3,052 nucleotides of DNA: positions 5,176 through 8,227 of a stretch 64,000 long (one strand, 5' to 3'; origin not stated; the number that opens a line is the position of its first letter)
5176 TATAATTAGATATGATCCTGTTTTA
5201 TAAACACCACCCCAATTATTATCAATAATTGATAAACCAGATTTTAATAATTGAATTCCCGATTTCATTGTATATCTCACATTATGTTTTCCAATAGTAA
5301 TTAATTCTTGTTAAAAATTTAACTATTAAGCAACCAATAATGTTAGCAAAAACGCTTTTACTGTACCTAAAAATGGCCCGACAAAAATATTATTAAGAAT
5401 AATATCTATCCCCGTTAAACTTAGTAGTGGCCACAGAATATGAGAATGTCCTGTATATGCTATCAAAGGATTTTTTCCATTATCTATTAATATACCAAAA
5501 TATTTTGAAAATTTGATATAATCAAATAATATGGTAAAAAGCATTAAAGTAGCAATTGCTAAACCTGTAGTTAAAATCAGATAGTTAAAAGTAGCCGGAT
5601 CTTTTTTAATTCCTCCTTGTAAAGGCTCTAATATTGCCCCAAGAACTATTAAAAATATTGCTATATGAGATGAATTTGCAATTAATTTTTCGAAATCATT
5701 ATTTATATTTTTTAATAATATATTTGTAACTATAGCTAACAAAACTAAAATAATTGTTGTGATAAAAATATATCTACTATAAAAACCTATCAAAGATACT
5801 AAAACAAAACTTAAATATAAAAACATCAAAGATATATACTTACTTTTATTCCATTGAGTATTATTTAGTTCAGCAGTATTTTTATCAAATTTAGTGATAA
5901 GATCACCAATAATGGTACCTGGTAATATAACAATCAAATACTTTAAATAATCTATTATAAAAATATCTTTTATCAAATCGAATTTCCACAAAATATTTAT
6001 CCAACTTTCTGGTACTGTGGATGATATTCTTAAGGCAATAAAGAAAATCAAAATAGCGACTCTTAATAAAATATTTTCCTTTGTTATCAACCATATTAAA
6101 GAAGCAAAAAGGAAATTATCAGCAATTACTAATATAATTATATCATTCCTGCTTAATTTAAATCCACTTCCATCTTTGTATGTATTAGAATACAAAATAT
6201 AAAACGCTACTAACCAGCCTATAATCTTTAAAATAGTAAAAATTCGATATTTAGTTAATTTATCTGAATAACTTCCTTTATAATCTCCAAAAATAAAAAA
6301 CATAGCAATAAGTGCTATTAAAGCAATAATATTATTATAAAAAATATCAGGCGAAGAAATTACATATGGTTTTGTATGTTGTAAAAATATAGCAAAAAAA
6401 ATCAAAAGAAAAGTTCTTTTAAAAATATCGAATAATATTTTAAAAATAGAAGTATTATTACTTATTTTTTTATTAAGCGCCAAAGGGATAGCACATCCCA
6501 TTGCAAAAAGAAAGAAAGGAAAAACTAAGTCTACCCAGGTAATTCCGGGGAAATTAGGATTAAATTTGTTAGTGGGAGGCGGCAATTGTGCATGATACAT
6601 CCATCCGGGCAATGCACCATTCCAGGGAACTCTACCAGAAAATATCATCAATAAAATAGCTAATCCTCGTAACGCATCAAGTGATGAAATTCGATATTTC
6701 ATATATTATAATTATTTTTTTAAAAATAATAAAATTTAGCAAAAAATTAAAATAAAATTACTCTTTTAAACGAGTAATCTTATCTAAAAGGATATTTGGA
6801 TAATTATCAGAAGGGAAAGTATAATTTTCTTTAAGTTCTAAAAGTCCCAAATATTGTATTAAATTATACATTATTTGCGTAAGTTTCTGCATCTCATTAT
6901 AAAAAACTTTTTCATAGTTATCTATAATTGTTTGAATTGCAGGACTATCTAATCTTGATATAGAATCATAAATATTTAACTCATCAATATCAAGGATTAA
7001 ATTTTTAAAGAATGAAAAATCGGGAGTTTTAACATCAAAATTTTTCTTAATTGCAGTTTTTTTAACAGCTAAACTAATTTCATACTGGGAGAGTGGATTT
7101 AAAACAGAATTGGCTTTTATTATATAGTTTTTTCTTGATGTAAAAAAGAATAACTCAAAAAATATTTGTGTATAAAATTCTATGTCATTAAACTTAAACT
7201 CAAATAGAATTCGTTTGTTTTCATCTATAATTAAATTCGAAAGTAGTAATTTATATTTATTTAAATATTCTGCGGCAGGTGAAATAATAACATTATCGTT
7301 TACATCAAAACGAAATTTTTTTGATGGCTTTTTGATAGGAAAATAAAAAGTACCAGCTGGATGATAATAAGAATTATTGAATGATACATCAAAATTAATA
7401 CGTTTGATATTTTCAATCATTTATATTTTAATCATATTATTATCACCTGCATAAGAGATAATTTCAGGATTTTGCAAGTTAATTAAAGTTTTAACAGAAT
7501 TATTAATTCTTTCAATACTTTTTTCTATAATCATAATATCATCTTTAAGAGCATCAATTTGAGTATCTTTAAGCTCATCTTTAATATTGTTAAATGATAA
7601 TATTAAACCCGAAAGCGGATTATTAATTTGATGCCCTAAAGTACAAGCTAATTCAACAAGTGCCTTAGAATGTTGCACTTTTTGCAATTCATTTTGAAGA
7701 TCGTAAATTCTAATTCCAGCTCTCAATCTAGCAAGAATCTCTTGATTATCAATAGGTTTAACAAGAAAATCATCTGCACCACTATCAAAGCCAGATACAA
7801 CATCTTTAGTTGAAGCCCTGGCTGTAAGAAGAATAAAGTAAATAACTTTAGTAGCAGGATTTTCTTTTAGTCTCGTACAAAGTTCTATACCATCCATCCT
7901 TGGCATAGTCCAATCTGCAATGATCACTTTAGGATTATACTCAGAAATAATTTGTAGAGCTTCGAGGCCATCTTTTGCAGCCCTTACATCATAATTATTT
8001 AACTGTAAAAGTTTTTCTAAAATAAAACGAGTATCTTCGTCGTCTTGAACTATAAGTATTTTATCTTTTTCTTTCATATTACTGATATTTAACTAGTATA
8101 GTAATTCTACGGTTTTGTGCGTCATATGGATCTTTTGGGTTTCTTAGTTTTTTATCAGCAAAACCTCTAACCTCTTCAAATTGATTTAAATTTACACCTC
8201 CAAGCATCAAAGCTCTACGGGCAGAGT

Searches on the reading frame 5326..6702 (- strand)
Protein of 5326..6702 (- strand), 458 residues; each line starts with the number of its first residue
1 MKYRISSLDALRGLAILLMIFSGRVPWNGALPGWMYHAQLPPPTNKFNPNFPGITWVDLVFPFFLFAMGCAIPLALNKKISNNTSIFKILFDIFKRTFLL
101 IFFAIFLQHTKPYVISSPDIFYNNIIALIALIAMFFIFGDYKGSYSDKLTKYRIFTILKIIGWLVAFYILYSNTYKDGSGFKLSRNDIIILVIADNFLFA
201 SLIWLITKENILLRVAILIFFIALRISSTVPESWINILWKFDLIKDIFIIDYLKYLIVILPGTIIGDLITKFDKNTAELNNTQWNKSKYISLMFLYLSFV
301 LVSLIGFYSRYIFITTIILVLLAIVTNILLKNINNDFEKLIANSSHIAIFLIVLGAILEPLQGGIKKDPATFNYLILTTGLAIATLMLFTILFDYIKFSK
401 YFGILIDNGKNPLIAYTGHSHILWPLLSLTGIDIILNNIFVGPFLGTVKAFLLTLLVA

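Call 3: search_protein_families(library=pfam, proteins=[window:5326-6702:-], max_evalue=0.01)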
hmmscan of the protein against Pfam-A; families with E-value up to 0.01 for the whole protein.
window:5326-6702:- (458 aa): 1 family
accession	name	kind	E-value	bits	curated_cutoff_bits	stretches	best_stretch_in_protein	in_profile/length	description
PF16401.11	DUF5009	-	2.7e-74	250.3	25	1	4-268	1-259/260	Domain of unknown function (DUF5009)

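Call 4: search_protein_families(library=ncbifam, proteins=[window:5326-6702:-], max_evalue=0.01)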
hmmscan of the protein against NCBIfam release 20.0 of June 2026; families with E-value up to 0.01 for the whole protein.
window:5326-6702:- (458 aa): 1 family
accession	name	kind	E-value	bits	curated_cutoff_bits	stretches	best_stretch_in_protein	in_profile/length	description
NF046061.1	NagX_SO_3504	equivalog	2.5e-10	40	480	2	2-137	1-138/369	transmembrane glucosamine N-acetyltransferase NagX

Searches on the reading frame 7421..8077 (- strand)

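Call 3: search_protein_families(library=pfam, proteins=[window:7421-8077:-], max_evalue=0.01)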
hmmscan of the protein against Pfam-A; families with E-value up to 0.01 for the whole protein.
window:7421-8077:- (218 aa): 2 families
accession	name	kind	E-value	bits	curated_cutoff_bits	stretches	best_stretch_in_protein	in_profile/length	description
PF00072.30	Response_reg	-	1e-28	100.2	30.2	1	7-118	1-110/111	Response regulator receiver domain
PF00512.31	HisKA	-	1.4e-05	25.5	26.9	1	142-202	4-61/66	His Kinase A (phospho-acceptor) domain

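Call 4: search_protein_families(library=ncbifam, proteins=[window:7421-8077:-], max_evalue=0.01)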
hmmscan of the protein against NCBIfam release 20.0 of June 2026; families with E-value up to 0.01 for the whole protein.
window:7421-8077:- (218 aa): 102 families (the best 25 are shown)
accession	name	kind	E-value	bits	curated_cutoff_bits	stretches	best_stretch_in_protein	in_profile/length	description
NF007135.0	PRK09581.1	equivalog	8.5e-34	117.1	474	1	6-183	4-167/457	PleD family two-component system response regulator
TIGR02154.1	PhoB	equivalog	1e-31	110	296.2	1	5-135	3-133/226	phosphate regulon transcriptional regulator PhoB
NF040689.1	MtrAB_MtrA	equivalog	4.7e-29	101.3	300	1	7-143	1-133/219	MtrAB system response regulator MtrA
NF041734.1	resp_reg_RppA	equivalog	1.3e-28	100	250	1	6-127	2-124/229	two-component system response regulator RppA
NF041733.1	resp_reg_CseB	equivalog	3.4e-28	98.6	350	1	6-136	2-129/228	two-component system response regulator CseB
NF045944.1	ResRegRpaBCyano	equivalog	8.7e-26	90.7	330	1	8-143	1-133/229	response regulator transcription factor RpaB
NF053854.1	RespRegPhoBBctds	equivalog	2.5e-25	89.1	270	1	7-138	1-131/225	two-component system response regulator PhoB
NF007005.1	PRK09468.1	equivalog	1.3e-23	83.7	331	1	3-124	2-121/237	osmolarity response regulator transcription factor OmpR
NF040534.1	resp_reg_YycF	equivalog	2.3e-23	82.7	340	1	6-138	2-131/231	response regulator YycF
NF012023.0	PRK15479.1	equivalog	7.8e-23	81.2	337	1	6-126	2-120/224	transcriptional regulator TctD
NF008199.0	PRK10955.1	equivalog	1.7e-22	80.5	341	1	5-145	2-138/232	envelope stress response regulator transcription factor CpxR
TIGR01387.1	cztR_silR_copR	subfamily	3.5e-22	79.1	279.2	1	7-129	1-121/218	heavy metal response regulator transcription factor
NF051850.1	RespRegRprY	equivalog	2.4e-21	76.2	370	1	1-124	1-122/234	response regulator transcription factor RprY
NF008469.0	PRK11361.1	equivalog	6.6e-21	74.5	714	1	1-136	1-134/461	acetoacetate metabolism transcriptional regulator AtoC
NF007928.2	PRK10643.1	equivalog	7.6e-21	74.7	330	1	6-131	2-125/216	two-component system response regulator PmrA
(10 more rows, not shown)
